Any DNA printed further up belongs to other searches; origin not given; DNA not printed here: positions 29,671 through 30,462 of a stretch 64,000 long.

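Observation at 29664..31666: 759-bp segment duplicated at about 99.7% identity, each copy a complete expression unit for a secreted repeat protein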

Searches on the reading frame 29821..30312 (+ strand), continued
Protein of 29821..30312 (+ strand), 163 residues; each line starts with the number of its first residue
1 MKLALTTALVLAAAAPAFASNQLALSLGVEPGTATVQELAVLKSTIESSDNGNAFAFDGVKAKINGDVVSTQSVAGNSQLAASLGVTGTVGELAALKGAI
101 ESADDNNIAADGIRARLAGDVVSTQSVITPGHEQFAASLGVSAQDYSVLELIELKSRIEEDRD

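Call 44: search_protein_families(library=padloc, proteins=[window:29821-30312:+], max_evalue=1)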
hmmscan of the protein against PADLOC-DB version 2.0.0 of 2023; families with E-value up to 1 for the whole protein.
window:29821-30312:+ (163 aa): 0 families

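Call 49: search_protein_representatives(alignment_id=A1)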
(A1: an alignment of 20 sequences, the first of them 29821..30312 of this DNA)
Query: 20 sequences, 172 profile positions. Proteins with E-value up to 0.001 (for the whole library): 585; up to 1e-10: 372; up to 1e-30: 71. The best 150 are listed.
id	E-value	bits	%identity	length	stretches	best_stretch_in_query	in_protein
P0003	4.9e-57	209.0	-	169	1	1-171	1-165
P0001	1.1e-55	204.7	-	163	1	3-169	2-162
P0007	1.5e-53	197.6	-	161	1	1-168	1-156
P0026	7.7e-52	192.1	-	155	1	1-167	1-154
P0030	5.3e-51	189.4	-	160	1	1-168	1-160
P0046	5.3e-50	186.1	-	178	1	1-170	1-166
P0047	4.9e-49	183.0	-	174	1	1-170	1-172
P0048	2.9e-47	177.2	-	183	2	1-168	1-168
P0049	1.1e-46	175.3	-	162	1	1-164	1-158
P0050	3.2e-46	173.8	-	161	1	1-169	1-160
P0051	4.9e-46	173.2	-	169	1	1-166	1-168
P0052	9.0e-46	172.3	-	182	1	1-166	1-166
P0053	1.3e-44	168.6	-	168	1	1-170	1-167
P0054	1.7e-44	168.2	-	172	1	1-170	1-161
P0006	3.6e-44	167.1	-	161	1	3-169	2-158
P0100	1.9e-32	129.0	-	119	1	1-117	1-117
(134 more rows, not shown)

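Call 50: find_homologous_proteins(query=A1, max_evalue=0.00001)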
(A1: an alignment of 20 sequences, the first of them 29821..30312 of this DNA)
Query A1 (20 sequences) (163 aa, profile of the alignment): 255 proteins with E <= 0.00001 among 8000 candidates; the best 120 are listed.
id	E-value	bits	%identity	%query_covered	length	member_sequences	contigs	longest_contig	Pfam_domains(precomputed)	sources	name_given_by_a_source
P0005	3.1e-65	237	46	88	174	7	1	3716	-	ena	-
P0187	1.2e-64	235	45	88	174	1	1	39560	-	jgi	jgi:hypothetical protein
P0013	4.8e-63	230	47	99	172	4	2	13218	-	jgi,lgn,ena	jgi:hypothetical protein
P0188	1.2e-62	229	44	100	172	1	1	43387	-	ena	-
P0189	3.9e-62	227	44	88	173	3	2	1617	-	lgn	-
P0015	6.0e-61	223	48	94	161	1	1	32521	-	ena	-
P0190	3.7e-58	214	47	83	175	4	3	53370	-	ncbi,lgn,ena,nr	ncbi:MAG: hypothetical protein QNJ35_04730 [Paracoccaceae bacterium]|nr:hypothetical protein [Paraco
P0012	4.0e-58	214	44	94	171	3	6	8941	-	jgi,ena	-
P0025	1.1e-57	213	42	83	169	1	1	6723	-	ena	-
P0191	5.5e-57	210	44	87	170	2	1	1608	-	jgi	jgi:hypothetical protein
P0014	7.6e-57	210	46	97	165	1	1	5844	-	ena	-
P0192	7.8e-57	210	44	98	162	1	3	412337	-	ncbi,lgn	-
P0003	1.5e-56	209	54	85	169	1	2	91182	-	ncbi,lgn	ncbi:MAG: hypothetical protein AAFR35_10790 [Pseudomonadota bacterium]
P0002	5.4e-56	207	82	88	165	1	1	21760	-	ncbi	-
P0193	5.9e-56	207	46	98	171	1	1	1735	-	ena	-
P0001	3.3e-55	205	100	100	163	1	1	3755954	-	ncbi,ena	-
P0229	3.9e-38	149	58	88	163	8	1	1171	-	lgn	-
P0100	5.8e-32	129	34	94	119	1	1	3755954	-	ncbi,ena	-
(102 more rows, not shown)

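Call 53: search_protein_families(library=pfam, alignment_id=A3, max_evalue=0.1)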
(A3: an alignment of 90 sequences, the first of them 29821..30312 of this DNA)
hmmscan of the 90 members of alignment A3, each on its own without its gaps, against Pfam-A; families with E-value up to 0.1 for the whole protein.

A. member 1, window:29821-30312:+ (163 aa): 2 families
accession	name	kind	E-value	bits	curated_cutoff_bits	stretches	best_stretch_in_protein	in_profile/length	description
PF23284.2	KOW2_Spt5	-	0.055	13.8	28.9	0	91-108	10-27/50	Transcription elongation factor SPT5, second KOW domain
PF12402.13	nlz1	-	0.092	13.6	27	0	72-89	33-49/58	NocA-like zinc-finger protein 1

B. families by the number of members that match (of 90 scanned): 65 families (the first 25 are shown)
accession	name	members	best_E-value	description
PF09048.16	Cro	5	0.0035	Cro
PF15943.11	YdaS_toxin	5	0.0039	Bacterial toxin YdaS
PF02371.22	Transposase_20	4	0.0044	Transposase IS116/IS110/IS902 family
PF01321.24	Creatinase_N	4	0.0067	Creatinase/Prolidase N-terminal domain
PF25163.1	UBA_RNF31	4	0.0079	E3 ubiquitin-protein ligase RNF31, UBA domain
PF12402.13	nlz1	3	0.088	NocA-like zinc-finger protein 1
PF22613.1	Transketolase_C_1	2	0.0016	Transketolase-like TK C-terminal domain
PF18604.6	PreAtp-grasp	2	0.0057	Pre ATP-grasp domain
PF19403.5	SpaA_2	2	0.0062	Prealbumin-like fold domain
PF10684.14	BDM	2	0.013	Putative biofilm-dependent modulation protein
PF17802.7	SpaA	2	0.016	Prealbumin-like fold domain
PF21218.2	Fpg-like_C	2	0.017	Formamidopyrimidine-DNA glycosylase-like, C-terminal domain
PF08031.17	BBE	2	0.02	Berberine and berberine like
PF12456.14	hSac2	1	4.4e-05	Inositol phosphatase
PF16985.10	DUF5086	1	0.00029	Domain of unknown function (DUF5086)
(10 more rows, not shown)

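Call 58: list_cluster_members(proteins=[P0001, P0100, P0229])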
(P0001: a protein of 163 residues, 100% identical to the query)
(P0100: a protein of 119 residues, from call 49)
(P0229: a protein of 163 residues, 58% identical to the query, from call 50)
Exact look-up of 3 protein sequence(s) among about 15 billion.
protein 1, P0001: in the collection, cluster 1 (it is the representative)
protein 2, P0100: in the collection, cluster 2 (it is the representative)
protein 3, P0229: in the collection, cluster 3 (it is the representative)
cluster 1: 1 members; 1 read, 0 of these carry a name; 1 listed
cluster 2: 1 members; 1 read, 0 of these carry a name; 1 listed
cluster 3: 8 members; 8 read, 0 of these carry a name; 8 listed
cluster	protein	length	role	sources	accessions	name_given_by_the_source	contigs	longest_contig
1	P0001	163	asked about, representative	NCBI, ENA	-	-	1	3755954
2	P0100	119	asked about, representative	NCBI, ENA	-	-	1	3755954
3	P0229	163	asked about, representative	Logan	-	-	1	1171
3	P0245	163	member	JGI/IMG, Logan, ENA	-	-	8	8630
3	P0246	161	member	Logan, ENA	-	-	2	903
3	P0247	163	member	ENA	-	-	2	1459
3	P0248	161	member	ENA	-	-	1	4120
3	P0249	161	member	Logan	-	-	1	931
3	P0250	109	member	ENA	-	-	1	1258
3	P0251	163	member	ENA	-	-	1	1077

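Call 59: find_encoding_contigs(protein=P0245, flank=5000, max_places=8)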
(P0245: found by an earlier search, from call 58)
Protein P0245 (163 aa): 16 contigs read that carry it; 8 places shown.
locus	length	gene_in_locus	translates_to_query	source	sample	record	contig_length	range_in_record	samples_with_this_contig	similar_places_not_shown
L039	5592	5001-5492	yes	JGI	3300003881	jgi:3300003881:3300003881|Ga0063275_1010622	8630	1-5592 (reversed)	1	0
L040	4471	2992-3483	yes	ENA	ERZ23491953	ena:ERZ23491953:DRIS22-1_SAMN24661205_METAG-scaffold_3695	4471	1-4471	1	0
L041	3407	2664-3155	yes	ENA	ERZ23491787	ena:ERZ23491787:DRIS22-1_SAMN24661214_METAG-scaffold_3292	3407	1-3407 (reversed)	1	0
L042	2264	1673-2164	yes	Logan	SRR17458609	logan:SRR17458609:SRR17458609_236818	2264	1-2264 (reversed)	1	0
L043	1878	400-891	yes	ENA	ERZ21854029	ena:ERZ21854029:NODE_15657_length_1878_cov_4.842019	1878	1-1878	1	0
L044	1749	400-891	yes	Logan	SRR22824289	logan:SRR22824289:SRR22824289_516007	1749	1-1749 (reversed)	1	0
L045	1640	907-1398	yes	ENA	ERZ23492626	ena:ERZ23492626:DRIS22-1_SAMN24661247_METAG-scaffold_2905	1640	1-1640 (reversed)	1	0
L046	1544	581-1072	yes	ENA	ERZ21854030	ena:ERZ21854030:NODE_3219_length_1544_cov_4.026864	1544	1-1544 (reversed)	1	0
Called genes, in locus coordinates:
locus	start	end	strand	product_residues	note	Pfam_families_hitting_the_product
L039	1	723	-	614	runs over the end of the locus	PF00005:ABC_tran, PF02463:SMC_N (weak), PF12848:ABC_tran_Xtn, PF00005:ABC_tran, PF13304:AAA_21 (weak), PF16326:ABC_tran_CTD (weak)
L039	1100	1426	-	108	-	PF01638:HxlR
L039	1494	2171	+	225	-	PF14921:APCDDC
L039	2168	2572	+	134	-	-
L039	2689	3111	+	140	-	PF00334:NDK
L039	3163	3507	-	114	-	PF04994:TfoX_C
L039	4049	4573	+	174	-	PF08818:DUF1801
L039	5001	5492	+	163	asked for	-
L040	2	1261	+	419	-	?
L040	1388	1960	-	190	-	-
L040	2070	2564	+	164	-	PF11157:DUF2937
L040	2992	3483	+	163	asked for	-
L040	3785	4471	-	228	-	?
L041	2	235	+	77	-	?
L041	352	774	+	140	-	PF00334:NDK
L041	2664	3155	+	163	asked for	-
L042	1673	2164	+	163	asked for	-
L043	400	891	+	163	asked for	-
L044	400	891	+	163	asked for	-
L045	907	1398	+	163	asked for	-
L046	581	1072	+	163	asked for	-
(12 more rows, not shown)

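Call 62: predict_structure(alignment_id=A3)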
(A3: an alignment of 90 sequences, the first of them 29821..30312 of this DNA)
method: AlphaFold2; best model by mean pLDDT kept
length: 163 residues; sequences in the alignment: 90
mean_pLDDT: 69.7   pTM: 0.32
mean pLDDT of the five models: 69.7, 59.3, 59.3, 51.0, 50.9
residues with pLDDT >= 90: 26; 70-90: 53; 50-70: 59; < 50: 25
segments of 3 or more residues with pLDDT < 50: 1-3, 7-9, 11-15, 67-73, 120-123
pLDDT, mean of each block of 10 residues (from residue 1): 48 56 83 80 75 63 56 51 70 69 60 65 61 93 91 92 78
secondary structure, 60 per line:
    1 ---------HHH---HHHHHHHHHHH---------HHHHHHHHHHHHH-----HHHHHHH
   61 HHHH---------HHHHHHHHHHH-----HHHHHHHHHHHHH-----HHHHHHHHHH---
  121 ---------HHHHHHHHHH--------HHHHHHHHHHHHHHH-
elements in order: H16-26 H36-48 H54-64 H74-84 H90-102 H108-117 H130-139 H148-162

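Call 67: fold_search(model_id=the predicted structure, library=pdb)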
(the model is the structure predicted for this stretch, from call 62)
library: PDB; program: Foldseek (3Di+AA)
matches with E <= 10: 2; with E <= 0.001: 0
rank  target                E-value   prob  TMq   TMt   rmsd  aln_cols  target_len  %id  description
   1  5h7b_B                7.3e+00  0.04  0.20  0.18  16.6       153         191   13  Crystal structure of a repeat protein with five Protein A repeat modules (released 2017-06-28)
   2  4ifd_H                9.2e+00  0.04  0.14  0.10   7.9        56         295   14  Crystal structure of an 11-subunit eukaryotic exosome complex bound to RNA (released 2013-02-06)

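Call 80: search_dna_similar(query=window:29821-30312:+, collection=plasmids, mode=protein, max_evalue=0.001, max_rows=20)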
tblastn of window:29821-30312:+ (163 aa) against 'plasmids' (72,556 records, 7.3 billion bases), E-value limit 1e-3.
No match.
